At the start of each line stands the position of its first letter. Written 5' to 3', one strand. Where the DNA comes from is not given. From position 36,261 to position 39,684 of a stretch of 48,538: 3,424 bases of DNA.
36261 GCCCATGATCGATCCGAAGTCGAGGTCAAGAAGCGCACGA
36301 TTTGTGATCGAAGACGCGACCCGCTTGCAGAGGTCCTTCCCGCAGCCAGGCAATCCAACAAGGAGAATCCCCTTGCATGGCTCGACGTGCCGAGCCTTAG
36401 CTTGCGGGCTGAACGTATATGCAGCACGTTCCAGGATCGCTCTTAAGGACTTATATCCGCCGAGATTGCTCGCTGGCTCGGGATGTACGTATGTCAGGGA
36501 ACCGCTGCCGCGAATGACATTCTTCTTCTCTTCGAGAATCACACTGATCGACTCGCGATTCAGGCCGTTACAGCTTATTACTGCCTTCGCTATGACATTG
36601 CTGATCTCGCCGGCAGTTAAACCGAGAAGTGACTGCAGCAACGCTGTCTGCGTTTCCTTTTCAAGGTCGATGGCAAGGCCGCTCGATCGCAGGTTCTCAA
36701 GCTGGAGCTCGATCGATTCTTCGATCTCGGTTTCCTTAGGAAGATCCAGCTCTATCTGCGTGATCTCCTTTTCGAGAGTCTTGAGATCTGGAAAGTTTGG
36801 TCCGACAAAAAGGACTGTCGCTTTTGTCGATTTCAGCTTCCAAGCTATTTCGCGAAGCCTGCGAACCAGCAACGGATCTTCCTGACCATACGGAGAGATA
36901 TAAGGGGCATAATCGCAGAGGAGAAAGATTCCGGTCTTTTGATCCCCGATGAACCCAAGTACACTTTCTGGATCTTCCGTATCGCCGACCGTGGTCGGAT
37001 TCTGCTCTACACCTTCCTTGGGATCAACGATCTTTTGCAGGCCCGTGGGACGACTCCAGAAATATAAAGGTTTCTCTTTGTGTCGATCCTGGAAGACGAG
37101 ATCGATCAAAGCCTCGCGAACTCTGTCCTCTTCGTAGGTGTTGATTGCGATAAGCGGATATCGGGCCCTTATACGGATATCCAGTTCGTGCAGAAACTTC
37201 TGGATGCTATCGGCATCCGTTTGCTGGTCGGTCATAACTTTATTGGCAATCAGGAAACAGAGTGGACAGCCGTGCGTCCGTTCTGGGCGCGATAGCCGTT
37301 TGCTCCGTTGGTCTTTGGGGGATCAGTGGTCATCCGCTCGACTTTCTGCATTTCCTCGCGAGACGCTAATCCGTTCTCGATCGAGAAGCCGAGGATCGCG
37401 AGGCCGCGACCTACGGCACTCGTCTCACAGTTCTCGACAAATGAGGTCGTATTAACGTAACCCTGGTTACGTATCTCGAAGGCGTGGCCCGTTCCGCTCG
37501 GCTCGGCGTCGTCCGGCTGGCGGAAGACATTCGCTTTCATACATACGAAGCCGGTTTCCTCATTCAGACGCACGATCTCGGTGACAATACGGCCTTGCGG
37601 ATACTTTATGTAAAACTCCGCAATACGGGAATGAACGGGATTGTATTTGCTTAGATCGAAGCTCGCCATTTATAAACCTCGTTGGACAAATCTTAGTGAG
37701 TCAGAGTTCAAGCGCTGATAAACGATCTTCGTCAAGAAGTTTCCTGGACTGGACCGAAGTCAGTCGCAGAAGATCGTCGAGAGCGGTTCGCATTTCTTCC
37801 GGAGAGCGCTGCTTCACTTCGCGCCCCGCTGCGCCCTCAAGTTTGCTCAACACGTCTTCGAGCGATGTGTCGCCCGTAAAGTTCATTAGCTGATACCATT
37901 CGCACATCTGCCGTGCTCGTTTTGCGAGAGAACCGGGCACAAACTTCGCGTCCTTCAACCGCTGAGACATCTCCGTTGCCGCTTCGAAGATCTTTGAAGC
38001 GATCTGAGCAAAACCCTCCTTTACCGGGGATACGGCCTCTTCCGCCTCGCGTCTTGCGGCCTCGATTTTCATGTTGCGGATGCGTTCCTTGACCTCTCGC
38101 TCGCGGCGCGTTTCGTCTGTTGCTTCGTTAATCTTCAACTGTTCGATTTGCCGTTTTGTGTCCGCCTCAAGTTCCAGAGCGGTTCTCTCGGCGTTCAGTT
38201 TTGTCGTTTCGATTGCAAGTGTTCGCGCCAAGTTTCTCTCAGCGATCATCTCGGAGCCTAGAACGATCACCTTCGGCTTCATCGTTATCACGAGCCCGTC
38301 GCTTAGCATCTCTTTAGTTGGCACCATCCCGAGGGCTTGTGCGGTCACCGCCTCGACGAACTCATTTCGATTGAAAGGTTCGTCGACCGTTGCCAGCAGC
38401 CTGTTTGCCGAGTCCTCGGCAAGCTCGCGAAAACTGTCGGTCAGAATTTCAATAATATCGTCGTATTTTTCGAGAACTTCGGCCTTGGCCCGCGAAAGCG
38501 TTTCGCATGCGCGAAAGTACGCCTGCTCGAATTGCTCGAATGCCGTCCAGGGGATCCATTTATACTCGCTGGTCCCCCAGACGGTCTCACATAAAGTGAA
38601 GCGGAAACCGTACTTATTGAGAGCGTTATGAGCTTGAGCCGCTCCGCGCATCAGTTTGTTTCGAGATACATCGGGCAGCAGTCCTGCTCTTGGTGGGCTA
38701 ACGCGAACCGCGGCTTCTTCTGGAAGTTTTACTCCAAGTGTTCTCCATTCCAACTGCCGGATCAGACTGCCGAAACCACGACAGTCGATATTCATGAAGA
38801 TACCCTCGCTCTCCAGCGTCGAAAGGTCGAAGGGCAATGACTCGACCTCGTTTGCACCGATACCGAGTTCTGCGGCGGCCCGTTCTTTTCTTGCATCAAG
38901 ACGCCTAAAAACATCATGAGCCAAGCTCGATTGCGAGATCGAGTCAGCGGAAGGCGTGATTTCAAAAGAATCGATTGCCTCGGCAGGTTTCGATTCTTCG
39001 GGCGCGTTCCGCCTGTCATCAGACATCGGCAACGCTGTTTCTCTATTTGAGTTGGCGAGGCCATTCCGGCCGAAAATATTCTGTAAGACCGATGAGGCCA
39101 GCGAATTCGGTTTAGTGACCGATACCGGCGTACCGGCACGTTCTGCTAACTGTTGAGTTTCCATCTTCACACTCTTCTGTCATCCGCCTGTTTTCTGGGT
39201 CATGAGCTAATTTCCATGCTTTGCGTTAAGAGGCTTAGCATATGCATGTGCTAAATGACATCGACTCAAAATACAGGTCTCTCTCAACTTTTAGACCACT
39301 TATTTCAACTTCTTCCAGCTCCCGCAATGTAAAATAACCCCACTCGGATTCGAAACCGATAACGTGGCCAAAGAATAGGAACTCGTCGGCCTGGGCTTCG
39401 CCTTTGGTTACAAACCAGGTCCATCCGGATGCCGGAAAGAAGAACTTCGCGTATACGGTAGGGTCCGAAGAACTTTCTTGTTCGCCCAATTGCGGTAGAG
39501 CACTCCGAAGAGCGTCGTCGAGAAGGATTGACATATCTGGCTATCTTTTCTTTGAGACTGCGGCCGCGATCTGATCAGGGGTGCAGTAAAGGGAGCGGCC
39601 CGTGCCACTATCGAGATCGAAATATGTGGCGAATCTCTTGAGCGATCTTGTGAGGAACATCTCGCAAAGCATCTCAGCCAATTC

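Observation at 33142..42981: PRTRC-like E1-E2-JAB cassette fused in one 14-gene operon with a Ycf46-like AAA+/DUF1257/DUF2997 trio and an orphan radical-SAM activase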

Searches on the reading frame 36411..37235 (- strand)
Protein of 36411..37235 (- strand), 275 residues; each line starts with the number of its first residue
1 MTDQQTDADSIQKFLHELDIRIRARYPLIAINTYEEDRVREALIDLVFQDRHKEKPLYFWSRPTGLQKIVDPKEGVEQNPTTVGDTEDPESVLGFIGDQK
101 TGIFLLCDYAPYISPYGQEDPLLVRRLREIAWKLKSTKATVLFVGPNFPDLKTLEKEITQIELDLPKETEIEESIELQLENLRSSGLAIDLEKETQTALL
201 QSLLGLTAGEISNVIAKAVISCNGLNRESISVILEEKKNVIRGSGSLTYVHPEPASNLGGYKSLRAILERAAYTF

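Call 60: find_related_loci(query=A3, collection=viral_contigs, flank=10000)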
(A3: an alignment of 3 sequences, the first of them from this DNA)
Query A3 (275 aa) in viral_contigs; peptide patterns used: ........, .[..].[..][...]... (x = any residue, [..] = any of these).
31 stretches matched a pattern; 3 encode a relative of the query (tblastn E <= 1e-3); 3 distinct loci.
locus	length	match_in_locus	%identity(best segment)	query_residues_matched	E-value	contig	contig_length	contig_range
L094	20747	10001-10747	32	15-274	2e-30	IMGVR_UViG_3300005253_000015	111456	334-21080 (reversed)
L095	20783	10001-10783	30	2-265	4e-24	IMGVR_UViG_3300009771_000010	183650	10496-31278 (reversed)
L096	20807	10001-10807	29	17-274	3e-22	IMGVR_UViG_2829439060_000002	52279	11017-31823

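Call 63: search_protein_families(library=pfam, max_evalue=0.01, proteins=[L096:2290-2910:+, L096:3427-3939:+, L096:4286-5155:+, L096:5152-5688:+, L096:5795-7048:+, L096:9207-9848:+, L096:13028-14728:-, L096:15472-16485:-, L096:17024-18505:-, L096:18502-20787:-])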
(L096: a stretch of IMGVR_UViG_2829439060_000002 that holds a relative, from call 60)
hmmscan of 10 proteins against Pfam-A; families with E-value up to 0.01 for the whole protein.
L096:2290-2910:+ (206 aa): 3 families
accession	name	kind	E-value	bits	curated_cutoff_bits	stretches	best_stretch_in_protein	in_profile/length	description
PF00929.31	RNase_T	-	5e-16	60.1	24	1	31-189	1-160/164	Exonuclease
PF01612.26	DNA_pol_A_exo1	-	0.0016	18.7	23.6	1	15-123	7-94/173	3'-5' exonuclease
PF13482.12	RNase_H_2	-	0.0055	17.1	22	0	33-176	3-118/165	RNase_H superfamily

L096:3427-3939:+ (170 aa): 0 families

L096:4286-5155:+ (289 aa): 1 family
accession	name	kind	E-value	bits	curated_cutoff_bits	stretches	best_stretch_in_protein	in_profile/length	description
PF13708.11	DUF4942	-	9e-30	104.2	25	1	89-283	2-186/190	Domain of unknown function (DUF4942)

L096:5152-5688:+ (178 aa): 1 family
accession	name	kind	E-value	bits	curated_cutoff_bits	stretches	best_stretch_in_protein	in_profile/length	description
PF14791.11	DNA_pol_B_thumb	-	0.0002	21.6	25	1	114-176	3-62/63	DNA polymerase beta thumb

L096:5795-7048:+ (417 aa): 0 families

L096:9207-9848:+ (213 aa): 0 families

L096:13028-14728:- (566 aa): 5 families
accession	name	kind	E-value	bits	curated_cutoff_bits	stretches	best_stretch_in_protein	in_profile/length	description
PF01183.26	Glyco_hydro_25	-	2.7e-16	60.9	27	1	34-225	2-162/180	Glycosyl hydrolases family 25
PF13529.12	Peptidase_C39_2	-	2.6e-10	41.5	24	1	320-450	1-142/143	Peptidase_C39 like family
PF08239.17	SH3_3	-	0.00025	21.6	27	1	514-559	3-49/54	Bacterial SH3 domain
PF03412.21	Peptidase_C39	-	0.0012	19.1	22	0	334-471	8-121/133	Peptidase C39 family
PF12385.14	Peptidase_C70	-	0.0013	19.1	19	1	319-450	4-123/141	Papain-like cysteine protease AvrRpt2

L096:15472-16485:- (337 aa): 1 family
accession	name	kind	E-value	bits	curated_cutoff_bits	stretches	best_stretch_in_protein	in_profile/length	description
PF25692.1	Phage_depo_C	-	0.00054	20.8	25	1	67-126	30-90/90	Phage depolymerase C-terminal beta sandwich domain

L096:17024-18505:- (493 aa): 1 family
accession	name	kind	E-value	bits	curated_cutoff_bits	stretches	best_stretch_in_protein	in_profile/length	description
PF24032.1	YQBQ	-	0.0027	17.6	27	0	325-403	200-278/294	YQBQ-like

L096:18502-20787:- (761 aa): 2 families
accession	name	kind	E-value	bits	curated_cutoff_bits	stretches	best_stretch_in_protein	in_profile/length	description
PF20155.4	TMP_3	-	1.6e-17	64.3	41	1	51-213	24-183/192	Tape measure protein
PF07464.16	ApoLp-III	-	0.00011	22.8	36.3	0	353-428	6-82/146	Apolipophorin-III precursor (apoLp-III)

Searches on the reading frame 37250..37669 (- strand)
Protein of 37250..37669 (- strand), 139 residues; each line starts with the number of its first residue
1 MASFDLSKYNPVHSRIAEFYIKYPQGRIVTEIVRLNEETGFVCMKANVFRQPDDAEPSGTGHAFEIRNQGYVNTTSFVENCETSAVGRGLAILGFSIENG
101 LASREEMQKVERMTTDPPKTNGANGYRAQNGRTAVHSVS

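Call 4: search_protein_families(library=pfam, max_evalue=0.01, proteins=[window:37250-37669:-])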
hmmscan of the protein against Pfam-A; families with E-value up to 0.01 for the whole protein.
window:37250-37669:- (139 aa): 0 families

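Call 6: search_protein_families(library=ncbifam, max_evalue=0.01, proteins=[window:37250-37669:-])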
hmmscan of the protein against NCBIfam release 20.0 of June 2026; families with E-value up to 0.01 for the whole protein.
window:37250-37669:- (139 aa): 0 families

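Call 7: search_protein_families(library=padloc, max_evalue=0.01, proteins=[window:37250-37669:-])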
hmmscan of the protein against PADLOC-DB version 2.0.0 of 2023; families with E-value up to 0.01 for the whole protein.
window:37250-37669:- (139 aa): 0 families

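Call 32: search_protein_families(library=pfam, max_evalue=1, proteins=[window:37250-37669:-])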
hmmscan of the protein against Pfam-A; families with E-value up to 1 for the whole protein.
window:37250-37669:- (139 aa): 0 families

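Call 33: search_protein_families(library=ncbifam, max_evalue=1, proteins=[window:37250-37669:-])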
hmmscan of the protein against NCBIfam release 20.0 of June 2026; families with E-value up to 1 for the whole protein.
window:37250-37669:- (139 aa): 0 families

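Call 76: search_protein_families(library=phrogs, max_evalue=0.001, proteins=[window:37250-37669:-])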
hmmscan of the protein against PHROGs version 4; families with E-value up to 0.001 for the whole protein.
window:37250-37669:- (139 aa): 2 families
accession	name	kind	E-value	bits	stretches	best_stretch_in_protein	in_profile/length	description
phrog_11717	-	unknown function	3.6e-34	119.3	1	1-116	22-133/208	-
phrog_23738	-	unknown function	8.8e-26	91.7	1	8-112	9-116/198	-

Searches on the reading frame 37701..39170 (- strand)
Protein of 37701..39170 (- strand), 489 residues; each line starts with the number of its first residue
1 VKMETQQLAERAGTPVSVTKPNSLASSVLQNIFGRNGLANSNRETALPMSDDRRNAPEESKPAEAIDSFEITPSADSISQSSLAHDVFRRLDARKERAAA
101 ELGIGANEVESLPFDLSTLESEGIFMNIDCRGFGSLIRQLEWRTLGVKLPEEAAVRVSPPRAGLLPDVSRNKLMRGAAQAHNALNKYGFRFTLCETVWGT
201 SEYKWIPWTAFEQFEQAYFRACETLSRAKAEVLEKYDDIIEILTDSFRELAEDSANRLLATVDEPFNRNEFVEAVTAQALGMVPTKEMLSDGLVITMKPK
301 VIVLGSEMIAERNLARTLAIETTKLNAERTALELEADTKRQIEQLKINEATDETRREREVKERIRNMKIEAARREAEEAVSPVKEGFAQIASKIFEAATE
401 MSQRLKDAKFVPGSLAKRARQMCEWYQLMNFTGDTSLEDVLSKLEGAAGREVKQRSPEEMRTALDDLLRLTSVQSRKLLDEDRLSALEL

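Call 4: search_protein_families(library=pfam, max_evalue=0.01, proteins=[window:37701-39170:-])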
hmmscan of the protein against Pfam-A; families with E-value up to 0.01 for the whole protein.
window:37701-39170:- (489 aa): 0 families

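Call 6: search_protein_families(library=ncbifam, max_evalue=0.01, proteins=[window:37701-39170:-])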
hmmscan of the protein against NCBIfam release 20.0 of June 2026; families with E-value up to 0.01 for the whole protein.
window:37701-39170:- (489 aa): 0 families

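Call 7: search_protein_families(library=padloc, max_evalue=0.01, proteins=[window:37701-39170:-])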
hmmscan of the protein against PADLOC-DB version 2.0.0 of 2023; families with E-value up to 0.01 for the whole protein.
window:37701-39170:- (489 aa): 0 families

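Call 32: search_protein_families(library=pfam, max_evalue=1, proteins=[window:37701-39170:-])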
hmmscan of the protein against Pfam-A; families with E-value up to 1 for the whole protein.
window:37701-39170:- (489 aa): 1 family
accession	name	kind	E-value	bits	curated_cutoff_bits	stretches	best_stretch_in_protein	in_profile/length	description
PF25310.1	VG15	-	0.45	11.1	26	1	366-464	38-136/212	VG15 protein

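Call 76: search_protein_families(library=phrogs, max_evalue=0.001, proteins=[window:37701-39170:-])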
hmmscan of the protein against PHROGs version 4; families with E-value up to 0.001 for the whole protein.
window:37701-39170:- (489 aa): 0 families

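Call 78: find_homologous_proteins(query=window:37701-39170:-, max_evalue=0.001)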
Query window:37701-39170:- (489 aa): 336 proteins with E <= 0.001 among 8000 candidates; the best 120 are listed.
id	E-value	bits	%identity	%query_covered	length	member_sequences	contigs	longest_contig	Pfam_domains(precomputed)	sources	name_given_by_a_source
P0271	3.6e-286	967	93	100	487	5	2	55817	-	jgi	jgi:hypothetical protein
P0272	1.9e-280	948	90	100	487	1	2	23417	-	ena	-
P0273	4.2e-273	924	89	100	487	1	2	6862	-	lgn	-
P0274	7.2e-249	844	81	100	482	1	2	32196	-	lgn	-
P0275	2.9e-247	839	80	100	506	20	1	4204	-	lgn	-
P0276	6.1e-243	825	79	100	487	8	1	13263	-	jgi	jgi:hypothetical protein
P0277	1.6e-242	823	79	100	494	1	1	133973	-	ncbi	-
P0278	8.3e-241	818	79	100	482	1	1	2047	-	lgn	-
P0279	3.2e-240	816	78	100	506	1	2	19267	-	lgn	-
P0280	3.0e-238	809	79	100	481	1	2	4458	-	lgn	-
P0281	1.8e-237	807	77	100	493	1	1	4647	-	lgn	-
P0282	6.1e-237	805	78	100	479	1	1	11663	-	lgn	-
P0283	8.8e-237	804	78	100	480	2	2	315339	-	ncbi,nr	ncbi:MAG TPA: hypothetical protein PKD24_04430 [Pyrinomonadaceae bacterium]|nr:hypothetical protein 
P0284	2.0e-235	800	78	100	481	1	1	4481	-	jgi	jgi:hypothetical protein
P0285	3.2e-235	799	77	100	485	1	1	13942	-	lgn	-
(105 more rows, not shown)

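Call 79: find_encoding_contigs(protein=P0271, flank=10000, max_places=2)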
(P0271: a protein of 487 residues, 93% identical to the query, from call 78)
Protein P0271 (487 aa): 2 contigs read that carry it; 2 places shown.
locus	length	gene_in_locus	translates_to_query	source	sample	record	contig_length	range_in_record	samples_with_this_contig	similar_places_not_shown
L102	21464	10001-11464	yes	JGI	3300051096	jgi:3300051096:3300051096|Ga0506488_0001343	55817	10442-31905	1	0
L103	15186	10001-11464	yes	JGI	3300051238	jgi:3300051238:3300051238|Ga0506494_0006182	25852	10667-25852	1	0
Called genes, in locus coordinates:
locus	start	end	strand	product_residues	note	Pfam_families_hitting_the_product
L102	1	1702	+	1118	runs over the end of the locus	PF13872:AAA_34, PF04851:ResIII (weak), PF13871:Helicase_C_4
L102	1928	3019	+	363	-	PF00158:Sigma54_activat, PF14532:Sigma54_activ_2, PF13191:AAA_16 (weak), PF00004:AAA, PF07728:AAA_5 (weak), PF13173:AAA_14 (weak), PF13401:AAA_22 (weak), PF25601:AAA_lid_14 (weak)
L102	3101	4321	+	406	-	-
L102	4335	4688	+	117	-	-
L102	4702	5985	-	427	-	PF12796:Ank_2 (faint), PF13606:Ank_3 (faint), PF13637:Ank_4 (faint), PF00023:Ank (faint), PF13857:Ank_5 (faint)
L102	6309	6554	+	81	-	-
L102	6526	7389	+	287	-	-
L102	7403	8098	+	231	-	PF14460:Prok-E2_D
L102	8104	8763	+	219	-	-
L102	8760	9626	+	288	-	PF00899:ThiF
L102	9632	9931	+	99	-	PF11171:DUF2958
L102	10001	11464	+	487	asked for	-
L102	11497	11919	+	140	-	PF27148:Slr1353_N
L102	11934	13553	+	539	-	PF17862:AAA_lid_3 (faint), PF00004:AAA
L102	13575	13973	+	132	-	PF06868:DUF1257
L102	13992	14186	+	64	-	PF11211:DUF2997 (weak)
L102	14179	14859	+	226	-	PF13353:Fer4_12, PF04055:Radical_SAM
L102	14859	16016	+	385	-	PF18780:HNH_repeat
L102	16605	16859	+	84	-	PF12728:HTH_17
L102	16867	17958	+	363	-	PF00589:Phage_integrase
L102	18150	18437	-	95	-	-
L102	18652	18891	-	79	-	-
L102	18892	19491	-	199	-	-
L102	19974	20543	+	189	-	PF13676:TIR_2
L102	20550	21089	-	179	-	PF08937:ThsB_TIR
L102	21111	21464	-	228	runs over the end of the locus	-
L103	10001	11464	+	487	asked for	-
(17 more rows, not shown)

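Call 91: predict_structure(alignment_id=A4)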
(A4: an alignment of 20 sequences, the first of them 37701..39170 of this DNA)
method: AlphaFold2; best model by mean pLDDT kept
length: 489 residues; sequences in the alignment: 20
mean_pLDDT: 55.9   pTM: 0.26
mean pLDDT of the five models: 55.9, 50.7, 49.3, 48.4, 46.2
residues with pLDDT >= 90: 0; 70-90: 182; 50-70: 92; < 50: 215
segments of 3 or more residues with pLDDT < 50: 1-81, 102-104, 108-211, 293-310, 483-489
pLDDT, mean of each block of 10 residues (from residue 1): 28 32 41 34 30 28 28 35 53 59 48 35 31 31 29 27 38 47 38 26 36 57 66 79 82 79 79 79 67 38 38 69 81 85 80 78 78 63 64 79 78 80 75 69 78 72 82 64 44
secondary structure, 60 per line:
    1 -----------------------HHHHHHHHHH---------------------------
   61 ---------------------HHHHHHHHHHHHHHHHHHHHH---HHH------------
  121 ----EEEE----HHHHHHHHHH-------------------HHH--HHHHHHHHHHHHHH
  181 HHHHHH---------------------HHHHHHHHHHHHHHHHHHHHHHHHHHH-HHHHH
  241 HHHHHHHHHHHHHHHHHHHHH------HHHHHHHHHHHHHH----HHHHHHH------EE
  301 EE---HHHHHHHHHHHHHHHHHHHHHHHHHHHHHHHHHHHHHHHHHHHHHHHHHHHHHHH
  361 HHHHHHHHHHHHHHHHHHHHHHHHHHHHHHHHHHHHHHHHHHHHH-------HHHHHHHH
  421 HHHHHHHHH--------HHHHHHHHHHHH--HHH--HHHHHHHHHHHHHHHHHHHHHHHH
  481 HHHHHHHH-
elements in order: H24-33 H82-102 E125-128 H133-142 H167-186 H208-234 H236-261 H268-281 H286-292 E299-302 H306-405 H413-429 H438-449 H457-488

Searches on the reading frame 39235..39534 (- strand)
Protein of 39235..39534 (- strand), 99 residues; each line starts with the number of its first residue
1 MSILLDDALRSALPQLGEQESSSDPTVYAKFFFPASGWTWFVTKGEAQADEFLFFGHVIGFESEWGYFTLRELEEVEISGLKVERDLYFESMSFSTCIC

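Call 4: search_protein_families(library=pfam, max_evalue=0.01, proteins=[window:39235-39534:-])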
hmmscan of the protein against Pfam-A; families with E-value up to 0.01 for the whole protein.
window:39235-39534:- (99 aa): 1 family
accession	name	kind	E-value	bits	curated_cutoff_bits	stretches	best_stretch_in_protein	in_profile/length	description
PF11171.13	DUF2958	-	1.4e-09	38.7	21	1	8-92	5-94/111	Protein of unknown function (DUF2958)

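Call 6: search_protein_families(library=ncbifam, max_evalue=0.01, proteins=[window:39235-39534:-])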
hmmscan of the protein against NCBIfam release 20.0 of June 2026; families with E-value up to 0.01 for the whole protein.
window:39235-39534:- (99 aa): 0 families

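Call 7: search_protein_families(library=padloc, max_evalue=0.01, proteins=[window:39235-39534:-])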
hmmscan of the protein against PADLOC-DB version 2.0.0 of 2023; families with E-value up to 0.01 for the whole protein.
window:39235-39534:- (99 aa): 0 families

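Call 76: search_protein_families(library=phrogs, max_evalue=0.001, proteins=[window:39235-39534:-])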
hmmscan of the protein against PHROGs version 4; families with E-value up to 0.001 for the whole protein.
window:39235-39534:- (99 aa): 0 families
